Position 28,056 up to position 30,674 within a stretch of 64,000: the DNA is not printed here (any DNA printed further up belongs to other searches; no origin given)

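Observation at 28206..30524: Secreted beta-helix protein fused to a CapA-like domain whose metal-binding residues appear substituted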

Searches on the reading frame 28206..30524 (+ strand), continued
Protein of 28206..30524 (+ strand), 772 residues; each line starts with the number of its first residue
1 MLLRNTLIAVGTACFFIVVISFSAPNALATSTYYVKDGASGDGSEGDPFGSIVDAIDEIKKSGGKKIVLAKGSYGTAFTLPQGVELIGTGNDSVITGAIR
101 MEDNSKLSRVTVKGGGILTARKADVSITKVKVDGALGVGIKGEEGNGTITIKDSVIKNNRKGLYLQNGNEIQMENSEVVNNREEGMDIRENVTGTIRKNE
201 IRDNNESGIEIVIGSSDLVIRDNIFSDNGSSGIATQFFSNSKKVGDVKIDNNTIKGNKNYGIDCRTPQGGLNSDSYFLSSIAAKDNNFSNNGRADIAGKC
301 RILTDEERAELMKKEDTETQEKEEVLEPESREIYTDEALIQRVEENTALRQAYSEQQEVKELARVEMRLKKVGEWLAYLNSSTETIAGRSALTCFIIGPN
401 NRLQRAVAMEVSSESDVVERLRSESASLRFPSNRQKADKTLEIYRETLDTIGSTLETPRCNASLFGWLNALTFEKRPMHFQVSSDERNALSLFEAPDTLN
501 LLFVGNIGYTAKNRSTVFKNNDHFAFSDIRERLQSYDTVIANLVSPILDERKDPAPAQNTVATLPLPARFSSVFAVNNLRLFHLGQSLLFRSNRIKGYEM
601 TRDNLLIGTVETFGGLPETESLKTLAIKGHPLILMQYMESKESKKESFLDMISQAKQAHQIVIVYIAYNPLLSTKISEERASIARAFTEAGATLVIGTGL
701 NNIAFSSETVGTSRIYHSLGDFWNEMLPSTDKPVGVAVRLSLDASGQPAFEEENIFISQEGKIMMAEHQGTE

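Call 52: find_encoding_contigs(protein=P0025, flank=7000, max_places=1)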
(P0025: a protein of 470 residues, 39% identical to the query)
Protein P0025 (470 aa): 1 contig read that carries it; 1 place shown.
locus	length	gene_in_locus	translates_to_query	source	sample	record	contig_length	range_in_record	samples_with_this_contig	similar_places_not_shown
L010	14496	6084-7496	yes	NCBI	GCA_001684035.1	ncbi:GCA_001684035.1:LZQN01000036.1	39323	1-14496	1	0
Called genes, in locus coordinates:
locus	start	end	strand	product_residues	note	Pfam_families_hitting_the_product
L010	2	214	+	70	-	?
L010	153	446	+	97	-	-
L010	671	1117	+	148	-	-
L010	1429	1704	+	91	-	PF06750:A24_N_bact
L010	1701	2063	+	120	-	PF01478:Peptidase_A24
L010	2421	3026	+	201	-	PF07963:N_methyl (weak)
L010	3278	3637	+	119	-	-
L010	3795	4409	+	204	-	-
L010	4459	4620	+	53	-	-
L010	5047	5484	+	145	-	PF07963:N_methyl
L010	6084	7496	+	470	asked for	PF22842:Pel9A-like_beta_helix (faint), PF01095:Pectinesterase (faint), PF07602:DUF1565 (weak), PF05048:NosD, PF13229:Beta_helix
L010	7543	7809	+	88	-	PF00403:HMA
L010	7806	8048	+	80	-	PF01809:YidD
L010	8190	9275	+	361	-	PF01411:tRNA-synt_2c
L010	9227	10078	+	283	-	PF01411:tRNA-synt_2c, PF07973:tRNA_SAD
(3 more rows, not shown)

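Call 55: find_related_loci(query=A1, collection=genome_contigs, flank=6000)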
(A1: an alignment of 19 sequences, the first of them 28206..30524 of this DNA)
Query A1 (772 aa) in genome_contigs; peptide patterns used: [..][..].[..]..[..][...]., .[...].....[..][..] (x = any residue, [..] = any of these).
84 stretches matched a pattern; 50 encode a relative of the query (tblastn E <= 1e-3); 50 distinct loci.
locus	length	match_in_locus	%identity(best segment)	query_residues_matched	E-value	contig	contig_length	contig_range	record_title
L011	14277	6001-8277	51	1-769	0e+0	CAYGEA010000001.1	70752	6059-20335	MAG TPA_asm: uncultured Bdellovibrionales bacterium isolate ERP113451_co1_285 genome assembly, contig: NODE_238_length_7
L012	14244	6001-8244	40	2-755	2e-159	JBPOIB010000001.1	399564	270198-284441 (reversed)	MAG: Candidatus Moraniibacteriota bacterium isolate MAG_655 c_000000434175, whole genome shotgun sequence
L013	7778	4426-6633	34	14-752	5e-128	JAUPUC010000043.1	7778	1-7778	MAG: Patescibacteria group bacterium isolate erpe_2018_sw_6hr_WHONDRS-SW48-000087_B_bin.65 scaffold_855787, whole genome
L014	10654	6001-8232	34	8-752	3e-126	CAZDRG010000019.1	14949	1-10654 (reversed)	MAG TPA_asm: uncultured Bdellovibrionales bacterium isolate SRP286056_co1_205 genome assembly, contig: NODE_4938_length_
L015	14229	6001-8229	34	14-769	5e-120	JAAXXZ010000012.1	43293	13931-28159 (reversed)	MAG: Candidatus Moraniibacteriota bacterium isolate W9_Combined_metabat2_155 W9_Combined_metabat2_155_NODE_497, whole ge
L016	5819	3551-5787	35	8-744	1e-103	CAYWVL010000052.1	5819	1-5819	MAG TPA_asm: uncultured Bdellovibrionales bacterium isolate SRP170004_co1_593 genome assembly, contig: NODE_22347_length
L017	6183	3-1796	33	149-752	4e-91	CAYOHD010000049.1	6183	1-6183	MAG TPA_asm: uncultured Bdellovibrionales bacterium isolate SRP257259_co1_152 genome assembly, contig: NODE_22075_length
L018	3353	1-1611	31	200-743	6e-71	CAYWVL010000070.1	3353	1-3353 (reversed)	MAG TPA_asm: uncultured Bdellovibrionales bacterium isolate SRP170004_co1_593 genome assembly, contig: NODE_48933_length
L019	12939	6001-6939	41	7-315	1e-63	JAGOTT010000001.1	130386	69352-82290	MAG: Candidatus Moraniibacteriota bacterium isolate Gw_Eff_bin_440 Gw_Eff_139_length_130386_cov_5.621899, whole genome s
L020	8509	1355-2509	36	22-407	3e-59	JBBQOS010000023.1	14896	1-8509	MAG: Candidatus Moraniibacteriota bacterium isolate Co_metawrap_171 Cmw_171_k141_7548069_length_14896_cov_18.4926, whole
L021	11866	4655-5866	33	17-429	5e-58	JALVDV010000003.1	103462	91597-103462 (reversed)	MAG: Candidatus Moraniibacteriota bacterium isolate 134-614_metabat2_scaf2bin.060 134-614_scaffold_21_c1, whole genome s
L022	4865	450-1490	36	1-375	6e-58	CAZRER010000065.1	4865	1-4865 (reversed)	MAG TPA_asm: uncultured Bdellovibrionales bacterium isolate SRP163575_co2_298 genome assembly, contig: NODE_23540_length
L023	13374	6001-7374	32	6-468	7e-58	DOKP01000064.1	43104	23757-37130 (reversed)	MAG TPA_asm: Candidatus Moraniibacteriota bacterium isolate UBA9337 contig_974, whole genome shotgun sequence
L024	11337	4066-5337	32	41-468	2e-57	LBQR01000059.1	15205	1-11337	MAG: Candidatus Moranbacteria bacterium GW2011_GWF2_35_54 UR83_C0059, whole genome shotgun sequence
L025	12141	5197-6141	42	1-314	5e-57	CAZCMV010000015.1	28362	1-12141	MAG TPA_asm: uncultured Bdellovibrionales bacterium isolate SRP192927_co1_222 genome assembly, contig: NODE_2953_length_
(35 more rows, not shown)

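Call 70: search_protein_families(library=phrogs, proteins=[window:28206-30524:+], max_evalue=0.01)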
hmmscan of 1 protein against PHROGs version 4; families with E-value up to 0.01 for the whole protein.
window:28206-30524:+ (772 aa): 0 families
